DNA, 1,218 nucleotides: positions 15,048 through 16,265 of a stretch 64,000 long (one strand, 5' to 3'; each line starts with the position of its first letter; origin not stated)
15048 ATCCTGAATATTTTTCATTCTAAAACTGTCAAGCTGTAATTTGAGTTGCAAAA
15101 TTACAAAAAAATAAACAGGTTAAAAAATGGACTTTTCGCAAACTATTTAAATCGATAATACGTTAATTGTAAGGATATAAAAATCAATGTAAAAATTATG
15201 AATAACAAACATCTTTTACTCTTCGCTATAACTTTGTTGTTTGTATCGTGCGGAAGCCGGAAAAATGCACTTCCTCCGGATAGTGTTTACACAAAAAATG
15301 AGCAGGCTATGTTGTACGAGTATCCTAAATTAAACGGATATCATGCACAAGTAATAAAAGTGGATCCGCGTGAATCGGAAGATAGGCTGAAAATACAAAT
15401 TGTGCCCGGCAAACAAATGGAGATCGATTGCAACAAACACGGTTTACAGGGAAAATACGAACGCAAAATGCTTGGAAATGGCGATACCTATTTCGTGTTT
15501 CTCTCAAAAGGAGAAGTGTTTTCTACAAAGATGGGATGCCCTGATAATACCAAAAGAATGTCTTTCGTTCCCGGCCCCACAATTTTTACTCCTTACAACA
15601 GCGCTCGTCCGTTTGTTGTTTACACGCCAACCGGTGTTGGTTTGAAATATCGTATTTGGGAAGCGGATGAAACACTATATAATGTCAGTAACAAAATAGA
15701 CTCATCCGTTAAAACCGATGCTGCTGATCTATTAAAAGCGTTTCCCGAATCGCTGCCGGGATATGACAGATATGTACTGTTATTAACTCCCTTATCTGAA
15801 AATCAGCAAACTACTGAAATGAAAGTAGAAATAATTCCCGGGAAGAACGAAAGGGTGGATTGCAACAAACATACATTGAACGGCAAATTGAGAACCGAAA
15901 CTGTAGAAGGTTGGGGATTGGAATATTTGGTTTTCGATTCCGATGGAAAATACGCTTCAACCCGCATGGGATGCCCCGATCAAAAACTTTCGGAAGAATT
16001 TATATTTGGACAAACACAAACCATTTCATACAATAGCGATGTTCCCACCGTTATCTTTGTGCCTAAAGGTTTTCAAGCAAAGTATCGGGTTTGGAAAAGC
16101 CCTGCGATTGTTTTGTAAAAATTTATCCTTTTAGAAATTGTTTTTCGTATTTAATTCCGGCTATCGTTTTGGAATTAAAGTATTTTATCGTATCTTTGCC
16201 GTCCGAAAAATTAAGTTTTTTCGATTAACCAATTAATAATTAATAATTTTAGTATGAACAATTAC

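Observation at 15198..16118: Tandem-fused double ecotin lipoprotein with basic (Lys, Arg) predicted P1 residues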

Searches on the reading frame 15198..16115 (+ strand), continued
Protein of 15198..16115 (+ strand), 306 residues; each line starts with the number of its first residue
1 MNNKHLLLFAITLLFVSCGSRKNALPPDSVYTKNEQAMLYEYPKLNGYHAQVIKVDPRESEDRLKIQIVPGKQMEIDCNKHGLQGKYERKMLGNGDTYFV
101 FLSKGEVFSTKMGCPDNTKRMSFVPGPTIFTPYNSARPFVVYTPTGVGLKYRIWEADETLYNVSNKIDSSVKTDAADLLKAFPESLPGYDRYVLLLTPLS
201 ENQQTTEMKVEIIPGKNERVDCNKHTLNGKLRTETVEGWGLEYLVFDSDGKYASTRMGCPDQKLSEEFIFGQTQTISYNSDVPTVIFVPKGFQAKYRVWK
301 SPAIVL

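Call 61: predict_structure(alignment_id=A4)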
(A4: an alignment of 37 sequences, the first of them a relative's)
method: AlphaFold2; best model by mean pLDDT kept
length: 302 residues; sequences in the alignment: 37
mean_pLDDT: 82.3   pTM: 0.73
mean pLDDT of the five models: 82.3, 82.0, 81.2, 81.3, 80.3
residues with pLDDT >= 90: 156; 70-90: 86; 50-70: 33; < 50: 27
segments of 3 or more residues with pLDDT < 50: 1-7, 19-35
pLDDT, mean of each block of 10 residues (from residue 1): 41 53 38 51 82 58 91 94 89 84 91 91 91 72 92 92 74 90 95 83 94 92 95 91 92 83 94 93 93 93 87
secondary structure, 60 per line:
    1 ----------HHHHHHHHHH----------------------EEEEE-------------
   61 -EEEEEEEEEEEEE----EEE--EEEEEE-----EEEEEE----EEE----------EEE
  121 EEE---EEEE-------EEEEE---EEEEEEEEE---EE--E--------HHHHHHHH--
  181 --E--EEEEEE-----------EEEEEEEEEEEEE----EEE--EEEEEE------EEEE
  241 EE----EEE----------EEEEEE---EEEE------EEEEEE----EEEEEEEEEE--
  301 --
elements in order: H11-20 E43-47 E62-74 E79-81 E84-89 E95-100 E105-107 E118-123 E127-130 E138-142 E146-154 H171-178 E186-191 E203-215 E220-222 E225-230 E237-242 E247-249 E260-265 E269-272 E279-284 E289-298

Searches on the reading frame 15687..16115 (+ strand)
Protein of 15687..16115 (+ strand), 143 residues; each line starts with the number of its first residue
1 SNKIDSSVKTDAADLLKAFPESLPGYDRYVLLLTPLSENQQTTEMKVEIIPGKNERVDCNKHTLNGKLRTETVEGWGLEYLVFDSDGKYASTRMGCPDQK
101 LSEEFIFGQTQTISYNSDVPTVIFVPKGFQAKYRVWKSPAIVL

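Call 3: search_protein_families(library=pfam, proteins=[window:15687-16115:+], max_evalue=0.01)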
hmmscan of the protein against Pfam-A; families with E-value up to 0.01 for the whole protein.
seq(143 aa): 1 family
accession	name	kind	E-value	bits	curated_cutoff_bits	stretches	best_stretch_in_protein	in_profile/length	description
PF03974.18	Ecotin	-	6.1e-37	126.7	22.2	1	16-137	2-121/122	Ecotin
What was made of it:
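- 15732..16097 (+): Ecotin domain 2 (residues 179-300), the canonical-like copy. Pfam E 6.1e-37 on this half alone (call 3).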

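Call 26: search_protein_representatives(alignment_id=A2)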
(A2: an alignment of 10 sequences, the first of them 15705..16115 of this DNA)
Query: 10 sequences, 171 profile positions. Proteins with E-value up to 0.001 (for the whole library): 949; up to 1e-10: 646; up to 1e-30: 232. The best 150 are listed.
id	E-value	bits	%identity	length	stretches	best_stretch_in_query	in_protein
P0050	2.7e-100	349.3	-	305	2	7-167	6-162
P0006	1.0e-98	344.2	-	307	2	5-167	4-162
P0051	1.4e-96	337.2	-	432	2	6-163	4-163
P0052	1.8e-92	323.9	-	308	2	32-166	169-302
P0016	6.1e-89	312.3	-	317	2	24-161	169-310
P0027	2.4e-86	303.9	-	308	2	32-164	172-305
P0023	3.8e-82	290.2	-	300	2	36-163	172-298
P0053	1.9e-80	284.7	-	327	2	5-167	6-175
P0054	2.8e-72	258.1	-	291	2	11-167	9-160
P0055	8.1e-72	256.6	-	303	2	29-164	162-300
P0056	1.5e-71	255.7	-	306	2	30-165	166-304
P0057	2.8e-67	241.8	-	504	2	13-164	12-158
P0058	2.3e-65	235.6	-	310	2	39-164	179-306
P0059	7.4e-62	224.2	-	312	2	35-165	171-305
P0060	1.2e-60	220.2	-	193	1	5-170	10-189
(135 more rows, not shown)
